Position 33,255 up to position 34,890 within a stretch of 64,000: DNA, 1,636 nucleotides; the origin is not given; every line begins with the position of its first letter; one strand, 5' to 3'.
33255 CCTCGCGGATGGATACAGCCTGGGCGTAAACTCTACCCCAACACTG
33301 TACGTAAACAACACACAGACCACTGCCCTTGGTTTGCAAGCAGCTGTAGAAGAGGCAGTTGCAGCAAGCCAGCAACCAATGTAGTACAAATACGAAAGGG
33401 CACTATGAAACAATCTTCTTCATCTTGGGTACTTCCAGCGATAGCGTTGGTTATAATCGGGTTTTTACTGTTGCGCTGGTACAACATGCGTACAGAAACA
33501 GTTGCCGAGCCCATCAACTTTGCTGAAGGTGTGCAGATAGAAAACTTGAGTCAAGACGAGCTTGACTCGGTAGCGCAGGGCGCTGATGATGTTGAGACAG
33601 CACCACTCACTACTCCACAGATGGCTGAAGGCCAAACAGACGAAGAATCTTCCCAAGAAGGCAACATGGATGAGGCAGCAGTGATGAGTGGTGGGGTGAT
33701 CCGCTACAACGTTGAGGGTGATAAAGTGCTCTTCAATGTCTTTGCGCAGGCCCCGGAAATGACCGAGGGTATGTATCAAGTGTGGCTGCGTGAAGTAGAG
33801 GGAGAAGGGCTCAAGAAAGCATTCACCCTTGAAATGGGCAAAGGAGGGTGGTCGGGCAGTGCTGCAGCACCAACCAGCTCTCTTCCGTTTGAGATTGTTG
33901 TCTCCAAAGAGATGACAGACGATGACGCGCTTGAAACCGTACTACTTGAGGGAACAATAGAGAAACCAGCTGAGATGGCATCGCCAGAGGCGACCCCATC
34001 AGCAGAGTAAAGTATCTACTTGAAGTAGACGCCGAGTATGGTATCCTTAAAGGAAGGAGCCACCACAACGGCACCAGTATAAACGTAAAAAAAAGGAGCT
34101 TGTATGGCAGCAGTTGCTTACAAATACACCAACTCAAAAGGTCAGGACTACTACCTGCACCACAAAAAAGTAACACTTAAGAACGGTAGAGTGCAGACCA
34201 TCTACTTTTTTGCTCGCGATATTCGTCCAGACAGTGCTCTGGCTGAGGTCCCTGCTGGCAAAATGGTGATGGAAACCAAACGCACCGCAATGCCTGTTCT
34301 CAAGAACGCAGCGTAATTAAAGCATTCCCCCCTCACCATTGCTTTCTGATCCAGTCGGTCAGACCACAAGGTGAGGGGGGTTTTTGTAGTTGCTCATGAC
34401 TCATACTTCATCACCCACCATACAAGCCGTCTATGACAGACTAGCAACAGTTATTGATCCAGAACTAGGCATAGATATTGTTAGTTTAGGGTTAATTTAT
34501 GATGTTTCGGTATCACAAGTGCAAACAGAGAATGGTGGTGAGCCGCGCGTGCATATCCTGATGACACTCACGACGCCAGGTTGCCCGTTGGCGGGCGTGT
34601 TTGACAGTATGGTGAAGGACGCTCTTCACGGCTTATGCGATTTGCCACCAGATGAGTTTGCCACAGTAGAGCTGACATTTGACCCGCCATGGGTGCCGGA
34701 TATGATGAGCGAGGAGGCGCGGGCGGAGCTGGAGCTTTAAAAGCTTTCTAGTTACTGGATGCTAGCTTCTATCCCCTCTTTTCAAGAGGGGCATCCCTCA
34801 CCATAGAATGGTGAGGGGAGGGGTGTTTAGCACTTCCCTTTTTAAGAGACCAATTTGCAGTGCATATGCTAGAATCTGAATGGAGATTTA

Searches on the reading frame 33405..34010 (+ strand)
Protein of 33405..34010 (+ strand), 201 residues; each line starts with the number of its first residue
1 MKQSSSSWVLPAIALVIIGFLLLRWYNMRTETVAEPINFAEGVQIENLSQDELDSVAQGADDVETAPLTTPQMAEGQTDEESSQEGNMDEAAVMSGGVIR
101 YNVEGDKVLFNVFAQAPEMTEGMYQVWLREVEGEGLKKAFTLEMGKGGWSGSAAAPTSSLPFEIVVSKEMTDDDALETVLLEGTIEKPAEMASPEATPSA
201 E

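Call 25: find_encoding_contigs(protein=window:33405-34010:+, flank=10000, max_places=10)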
Protein window:33405-34010:+ (201 aa): 1 contig read that carries it; 1 place shown.
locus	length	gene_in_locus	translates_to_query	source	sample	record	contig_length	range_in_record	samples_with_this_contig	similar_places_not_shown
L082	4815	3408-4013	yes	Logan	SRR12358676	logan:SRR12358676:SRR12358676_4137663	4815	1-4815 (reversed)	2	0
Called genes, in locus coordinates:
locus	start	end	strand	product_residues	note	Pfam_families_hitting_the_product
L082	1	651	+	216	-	?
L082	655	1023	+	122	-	PF01592:NifU_N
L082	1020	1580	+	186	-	PF01931:NTPase_I-T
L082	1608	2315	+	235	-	PF00970:FAD_binding_6, PF08030:NAD_binding_6 (faint), PF00175:NAD_binding_1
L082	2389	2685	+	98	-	PF13459:Fer4_15, PF13370:Fer4_13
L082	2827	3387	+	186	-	PF13462:Thioredoxin_4, PF01323:DSBA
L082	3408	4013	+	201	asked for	-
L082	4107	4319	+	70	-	-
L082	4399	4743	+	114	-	PF01883:FeS_assembly_P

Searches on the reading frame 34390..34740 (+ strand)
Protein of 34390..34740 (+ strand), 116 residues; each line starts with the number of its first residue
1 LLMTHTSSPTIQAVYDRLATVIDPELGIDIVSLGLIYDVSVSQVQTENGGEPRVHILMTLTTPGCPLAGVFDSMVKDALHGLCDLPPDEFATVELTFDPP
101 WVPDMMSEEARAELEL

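Call 6: search_protein_families(library=pfam, max_evalue=0.01, proteins=[window:34390-34740:+])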
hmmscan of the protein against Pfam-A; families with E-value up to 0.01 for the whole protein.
window:34390-34740:+ (116 aa): 1 family
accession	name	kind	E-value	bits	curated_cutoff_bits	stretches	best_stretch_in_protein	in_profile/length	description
PF01883.24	FeS_assembly_P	-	9.9e-17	61.4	23.5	1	12-82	2-64/73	Iron-sulfur cluster assembly protein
